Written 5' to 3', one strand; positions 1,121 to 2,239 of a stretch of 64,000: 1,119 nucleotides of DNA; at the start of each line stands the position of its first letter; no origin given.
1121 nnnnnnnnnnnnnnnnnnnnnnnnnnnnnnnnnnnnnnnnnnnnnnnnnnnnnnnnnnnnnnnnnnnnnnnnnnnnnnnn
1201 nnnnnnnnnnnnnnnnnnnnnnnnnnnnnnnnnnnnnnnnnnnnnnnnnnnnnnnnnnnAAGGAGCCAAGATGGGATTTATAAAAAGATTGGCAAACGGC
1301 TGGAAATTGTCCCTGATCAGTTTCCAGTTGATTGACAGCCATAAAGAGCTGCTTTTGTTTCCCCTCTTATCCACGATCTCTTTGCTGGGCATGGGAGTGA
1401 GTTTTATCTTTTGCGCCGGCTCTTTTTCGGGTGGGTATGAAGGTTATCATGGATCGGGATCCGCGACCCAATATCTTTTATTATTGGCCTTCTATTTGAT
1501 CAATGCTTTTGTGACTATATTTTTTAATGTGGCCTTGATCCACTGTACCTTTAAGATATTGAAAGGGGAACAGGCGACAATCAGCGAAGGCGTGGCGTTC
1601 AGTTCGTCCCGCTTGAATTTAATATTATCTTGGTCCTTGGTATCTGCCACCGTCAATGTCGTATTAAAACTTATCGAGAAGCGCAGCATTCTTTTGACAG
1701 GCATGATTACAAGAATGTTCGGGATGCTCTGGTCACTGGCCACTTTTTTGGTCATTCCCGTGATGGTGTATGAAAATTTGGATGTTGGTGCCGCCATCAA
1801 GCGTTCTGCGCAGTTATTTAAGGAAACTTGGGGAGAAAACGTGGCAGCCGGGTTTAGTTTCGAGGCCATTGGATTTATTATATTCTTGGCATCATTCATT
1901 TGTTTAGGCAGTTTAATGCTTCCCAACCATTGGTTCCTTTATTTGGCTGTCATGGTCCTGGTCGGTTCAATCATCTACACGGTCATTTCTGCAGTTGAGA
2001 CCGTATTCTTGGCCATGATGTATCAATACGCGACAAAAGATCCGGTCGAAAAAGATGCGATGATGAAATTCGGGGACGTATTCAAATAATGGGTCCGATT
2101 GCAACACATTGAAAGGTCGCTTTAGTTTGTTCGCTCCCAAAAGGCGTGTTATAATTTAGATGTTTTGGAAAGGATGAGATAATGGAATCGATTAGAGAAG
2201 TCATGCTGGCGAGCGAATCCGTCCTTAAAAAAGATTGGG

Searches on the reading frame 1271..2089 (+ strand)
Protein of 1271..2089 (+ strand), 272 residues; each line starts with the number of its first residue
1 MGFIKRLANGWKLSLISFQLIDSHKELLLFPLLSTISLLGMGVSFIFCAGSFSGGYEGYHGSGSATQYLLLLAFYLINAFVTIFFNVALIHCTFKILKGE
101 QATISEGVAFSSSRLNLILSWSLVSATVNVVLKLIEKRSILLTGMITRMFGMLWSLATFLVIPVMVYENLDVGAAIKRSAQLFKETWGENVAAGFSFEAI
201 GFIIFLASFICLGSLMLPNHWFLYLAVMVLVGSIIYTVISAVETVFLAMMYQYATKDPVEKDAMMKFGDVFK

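Call 39: find_encoding_contigs(protein=window:1271-2089:+, flank=10000, max_places=4)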
Protein window:1271-2089:+ (272 aa): 1 contig read that carries it; 1 place shown.
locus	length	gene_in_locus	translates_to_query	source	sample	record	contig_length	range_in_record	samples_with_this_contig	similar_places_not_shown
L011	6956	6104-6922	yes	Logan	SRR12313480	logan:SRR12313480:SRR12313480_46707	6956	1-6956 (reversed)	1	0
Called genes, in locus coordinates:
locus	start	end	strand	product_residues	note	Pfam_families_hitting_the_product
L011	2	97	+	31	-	?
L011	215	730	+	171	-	PF22381:Staph_reg_Sar_Rot, PF01047:MarR, PF12802:MarR_2, PF13463:HTH_27 (weak)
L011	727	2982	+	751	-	PF01553:Acyltransferase, PF00501:AMP-binding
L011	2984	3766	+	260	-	PF02129:Peptidase_S15 (faint), PF12146:Hydrolase_4, PF00561:Abhydrolase_1, PF12697:Abhydrolase_6, PF12146:Hydrolase_4 (weak)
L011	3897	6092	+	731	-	PF10101:DUF2339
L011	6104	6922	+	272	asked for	PF19656:DUF6159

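Call 59: search_protein_families(library=pfam, proteins=[window:1271-2089:+], max_evalue=0.001)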
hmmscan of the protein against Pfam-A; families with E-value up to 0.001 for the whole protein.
window:1271-2089:+ (272 aa): 2 families
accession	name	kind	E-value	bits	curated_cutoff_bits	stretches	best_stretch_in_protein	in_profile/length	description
PF19656.5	DUF6159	-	4.2e-31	108.9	27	1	67-256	3-199/204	Family of unknown function (DUF6159)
PF10110.14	GPDPase_memb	-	4.6e-05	22.7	29.6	1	134-252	157-283/321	Membrane domain of glycerophosphoryl diester phosphodiesterase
